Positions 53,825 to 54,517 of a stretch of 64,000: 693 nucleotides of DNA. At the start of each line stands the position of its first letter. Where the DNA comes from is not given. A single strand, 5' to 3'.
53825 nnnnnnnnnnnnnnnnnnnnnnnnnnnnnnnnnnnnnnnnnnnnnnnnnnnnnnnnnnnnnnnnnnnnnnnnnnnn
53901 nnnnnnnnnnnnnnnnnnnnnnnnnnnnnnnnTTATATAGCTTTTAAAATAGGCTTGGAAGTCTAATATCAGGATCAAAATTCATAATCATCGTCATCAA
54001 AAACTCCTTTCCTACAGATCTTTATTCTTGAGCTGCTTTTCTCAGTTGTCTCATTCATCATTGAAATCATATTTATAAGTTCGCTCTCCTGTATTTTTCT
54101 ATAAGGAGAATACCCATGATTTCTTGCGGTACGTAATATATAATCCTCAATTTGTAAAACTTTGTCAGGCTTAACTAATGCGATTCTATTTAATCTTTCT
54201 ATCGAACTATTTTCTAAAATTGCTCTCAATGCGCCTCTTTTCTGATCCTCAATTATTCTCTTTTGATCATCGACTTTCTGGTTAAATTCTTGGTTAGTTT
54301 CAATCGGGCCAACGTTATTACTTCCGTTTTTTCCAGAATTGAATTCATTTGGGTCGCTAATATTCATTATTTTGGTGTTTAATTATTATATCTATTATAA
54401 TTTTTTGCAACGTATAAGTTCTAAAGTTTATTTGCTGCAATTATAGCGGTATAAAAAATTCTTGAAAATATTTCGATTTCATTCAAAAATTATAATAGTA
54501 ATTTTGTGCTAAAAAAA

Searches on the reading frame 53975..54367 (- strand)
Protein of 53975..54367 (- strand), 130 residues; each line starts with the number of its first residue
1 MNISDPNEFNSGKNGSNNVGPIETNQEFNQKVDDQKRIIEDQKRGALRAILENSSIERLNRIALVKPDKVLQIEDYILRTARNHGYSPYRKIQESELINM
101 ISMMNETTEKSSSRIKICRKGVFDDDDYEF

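Call 9: search_protein_families(library=pfam, proteins=[window:53975-54367:-], max_evalue=0.001)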
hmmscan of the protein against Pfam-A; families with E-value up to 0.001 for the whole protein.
window:53975-54367:- (130 aa): 1 family
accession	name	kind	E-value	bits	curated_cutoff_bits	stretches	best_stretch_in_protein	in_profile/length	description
PF01984.25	dsDNA_bind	-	4.9e-16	59.3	26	1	27-120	18-106/106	Double-stranded DNA-binding domain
